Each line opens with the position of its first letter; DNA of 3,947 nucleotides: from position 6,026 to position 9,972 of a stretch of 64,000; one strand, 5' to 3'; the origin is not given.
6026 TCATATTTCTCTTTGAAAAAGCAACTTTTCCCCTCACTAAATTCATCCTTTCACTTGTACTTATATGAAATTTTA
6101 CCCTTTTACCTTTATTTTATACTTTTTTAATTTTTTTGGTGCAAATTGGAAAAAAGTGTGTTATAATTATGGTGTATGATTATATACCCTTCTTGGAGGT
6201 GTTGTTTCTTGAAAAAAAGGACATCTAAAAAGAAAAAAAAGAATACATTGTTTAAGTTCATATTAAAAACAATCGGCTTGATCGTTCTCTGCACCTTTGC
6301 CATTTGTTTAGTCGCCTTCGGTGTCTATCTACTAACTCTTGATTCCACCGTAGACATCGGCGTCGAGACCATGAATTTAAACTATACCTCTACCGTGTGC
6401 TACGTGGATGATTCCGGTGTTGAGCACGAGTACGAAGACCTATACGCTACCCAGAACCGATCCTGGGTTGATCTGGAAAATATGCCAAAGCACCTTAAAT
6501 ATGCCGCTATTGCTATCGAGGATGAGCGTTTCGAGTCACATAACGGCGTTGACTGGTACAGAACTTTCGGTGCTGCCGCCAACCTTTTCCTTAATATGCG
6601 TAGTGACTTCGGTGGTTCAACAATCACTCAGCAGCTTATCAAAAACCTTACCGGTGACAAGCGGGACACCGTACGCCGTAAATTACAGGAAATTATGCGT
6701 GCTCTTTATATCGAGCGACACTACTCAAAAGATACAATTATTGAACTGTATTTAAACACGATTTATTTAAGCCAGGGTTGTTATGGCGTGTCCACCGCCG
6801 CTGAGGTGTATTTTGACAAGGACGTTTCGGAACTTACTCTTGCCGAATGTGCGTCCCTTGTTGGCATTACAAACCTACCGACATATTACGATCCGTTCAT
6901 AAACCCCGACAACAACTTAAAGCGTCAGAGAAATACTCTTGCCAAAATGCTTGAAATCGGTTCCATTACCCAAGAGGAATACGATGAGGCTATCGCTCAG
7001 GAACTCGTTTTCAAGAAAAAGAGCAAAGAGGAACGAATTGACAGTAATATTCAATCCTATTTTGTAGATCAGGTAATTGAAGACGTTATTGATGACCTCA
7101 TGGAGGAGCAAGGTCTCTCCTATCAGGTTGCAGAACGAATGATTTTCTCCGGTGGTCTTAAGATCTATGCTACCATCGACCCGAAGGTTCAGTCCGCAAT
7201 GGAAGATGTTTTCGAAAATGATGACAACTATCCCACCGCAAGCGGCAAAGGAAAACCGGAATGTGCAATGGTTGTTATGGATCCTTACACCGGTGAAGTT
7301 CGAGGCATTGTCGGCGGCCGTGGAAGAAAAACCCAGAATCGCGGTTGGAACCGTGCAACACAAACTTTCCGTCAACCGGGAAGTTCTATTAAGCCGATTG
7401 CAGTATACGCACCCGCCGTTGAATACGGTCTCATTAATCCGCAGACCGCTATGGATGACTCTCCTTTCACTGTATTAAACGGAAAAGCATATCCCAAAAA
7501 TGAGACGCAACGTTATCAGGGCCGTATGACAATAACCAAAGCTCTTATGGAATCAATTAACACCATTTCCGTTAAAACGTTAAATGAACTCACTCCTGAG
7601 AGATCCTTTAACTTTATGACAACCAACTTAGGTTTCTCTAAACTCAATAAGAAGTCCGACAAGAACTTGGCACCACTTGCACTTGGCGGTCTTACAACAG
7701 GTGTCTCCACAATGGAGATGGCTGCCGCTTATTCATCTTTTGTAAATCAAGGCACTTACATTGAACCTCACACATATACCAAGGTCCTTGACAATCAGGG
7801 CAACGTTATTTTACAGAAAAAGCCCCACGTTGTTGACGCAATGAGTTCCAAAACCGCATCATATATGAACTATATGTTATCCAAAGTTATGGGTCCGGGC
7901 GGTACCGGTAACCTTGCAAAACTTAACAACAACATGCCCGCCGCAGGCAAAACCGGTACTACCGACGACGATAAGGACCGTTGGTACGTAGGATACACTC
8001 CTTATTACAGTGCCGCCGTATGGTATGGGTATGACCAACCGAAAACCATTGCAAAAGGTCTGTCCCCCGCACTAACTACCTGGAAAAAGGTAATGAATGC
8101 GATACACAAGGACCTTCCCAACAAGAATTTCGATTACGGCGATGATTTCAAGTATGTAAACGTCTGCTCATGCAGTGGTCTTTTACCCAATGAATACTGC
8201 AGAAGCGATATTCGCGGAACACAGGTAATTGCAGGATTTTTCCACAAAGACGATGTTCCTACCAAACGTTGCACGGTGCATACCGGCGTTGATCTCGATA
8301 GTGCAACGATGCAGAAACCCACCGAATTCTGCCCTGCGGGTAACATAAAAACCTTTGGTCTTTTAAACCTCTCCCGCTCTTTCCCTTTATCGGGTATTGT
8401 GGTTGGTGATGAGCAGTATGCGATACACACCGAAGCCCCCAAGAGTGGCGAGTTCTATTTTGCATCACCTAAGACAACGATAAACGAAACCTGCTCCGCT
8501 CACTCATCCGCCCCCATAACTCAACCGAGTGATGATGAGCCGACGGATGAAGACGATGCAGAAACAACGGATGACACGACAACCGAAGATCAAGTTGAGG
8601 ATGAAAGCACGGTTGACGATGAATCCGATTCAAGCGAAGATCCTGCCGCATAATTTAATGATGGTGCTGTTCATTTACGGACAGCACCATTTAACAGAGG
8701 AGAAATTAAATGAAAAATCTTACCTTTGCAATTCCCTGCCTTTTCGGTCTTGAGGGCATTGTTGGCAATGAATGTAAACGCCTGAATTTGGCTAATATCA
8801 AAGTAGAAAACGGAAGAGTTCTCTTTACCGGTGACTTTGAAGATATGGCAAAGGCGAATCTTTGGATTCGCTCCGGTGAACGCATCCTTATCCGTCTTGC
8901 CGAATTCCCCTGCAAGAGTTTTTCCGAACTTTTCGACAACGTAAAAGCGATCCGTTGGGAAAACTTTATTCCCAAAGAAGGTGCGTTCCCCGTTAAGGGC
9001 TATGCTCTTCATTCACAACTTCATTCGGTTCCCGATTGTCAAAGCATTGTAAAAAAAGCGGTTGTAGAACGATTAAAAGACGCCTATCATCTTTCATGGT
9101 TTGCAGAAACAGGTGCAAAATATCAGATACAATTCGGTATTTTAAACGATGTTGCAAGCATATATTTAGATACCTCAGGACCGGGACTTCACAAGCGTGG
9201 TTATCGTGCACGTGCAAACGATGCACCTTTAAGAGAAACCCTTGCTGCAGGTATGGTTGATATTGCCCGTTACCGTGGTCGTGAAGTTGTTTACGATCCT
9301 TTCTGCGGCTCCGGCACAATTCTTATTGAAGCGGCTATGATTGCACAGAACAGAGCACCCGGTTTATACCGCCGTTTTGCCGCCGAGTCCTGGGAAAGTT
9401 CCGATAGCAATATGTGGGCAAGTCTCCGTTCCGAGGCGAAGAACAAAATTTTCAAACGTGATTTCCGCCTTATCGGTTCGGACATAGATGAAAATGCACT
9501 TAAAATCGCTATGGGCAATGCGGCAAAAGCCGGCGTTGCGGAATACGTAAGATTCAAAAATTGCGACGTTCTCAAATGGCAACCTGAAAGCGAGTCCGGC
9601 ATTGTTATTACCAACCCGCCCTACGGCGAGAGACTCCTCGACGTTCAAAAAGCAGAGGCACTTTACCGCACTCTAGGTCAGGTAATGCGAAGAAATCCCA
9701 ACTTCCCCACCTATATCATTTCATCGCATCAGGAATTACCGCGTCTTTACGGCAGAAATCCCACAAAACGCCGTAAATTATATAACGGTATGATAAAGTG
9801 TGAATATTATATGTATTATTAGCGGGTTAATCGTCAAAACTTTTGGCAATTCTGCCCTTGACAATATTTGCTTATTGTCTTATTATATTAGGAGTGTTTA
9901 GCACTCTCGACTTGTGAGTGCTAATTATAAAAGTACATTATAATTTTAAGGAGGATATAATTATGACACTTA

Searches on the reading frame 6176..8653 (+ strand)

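Call 60: search_protein_families(library=pfam, proteins=[window:6176-8653:+], max_evalue=0.00001)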
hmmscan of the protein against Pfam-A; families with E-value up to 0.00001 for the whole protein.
window:6176-8653:+ (825 aa): 2 families
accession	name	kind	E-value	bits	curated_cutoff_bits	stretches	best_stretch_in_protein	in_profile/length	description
PF00912.28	Transgly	-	1.2e-58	197.9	27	1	91-258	10-177/178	Transglycosylase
PF00905.27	Transpeptidase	-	3.1e-32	112.4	22.1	1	364-619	2-275/299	Penicillin binding protein transpeptidase domain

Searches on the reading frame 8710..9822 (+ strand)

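Call 60: search_protein_families(library=pfam, proteins=[window:8710-9822:+], max_evalue=0.00001)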
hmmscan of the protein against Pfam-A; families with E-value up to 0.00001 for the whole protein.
window:8710-9822:+ (370 aa): 5 families
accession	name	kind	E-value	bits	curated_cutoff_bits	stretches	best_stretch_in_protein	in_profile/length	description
PF01170.24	UPF0020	-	7e-51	173.2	22.3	1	163-366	1-195/197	RMKL-like, methyltransferase domain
PF22020.1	RlmL_1st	-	1.8e-20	73.1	27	1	5-60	1-55/55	RlmL ferredoxin-like domain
PF02926.22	THUMP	-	1.2e-13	51.7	20.6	1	69-154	2-84/84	THUMP domain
PF13847.12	Methyltransf_31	-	2.3e-06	27.8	27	0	251-307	28-82/145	Methyltransferase domain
PF02384.22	N6_Mtase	-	8.2e-06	25.8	20.4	0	182-309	38-139/311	N-6 DNA Methylase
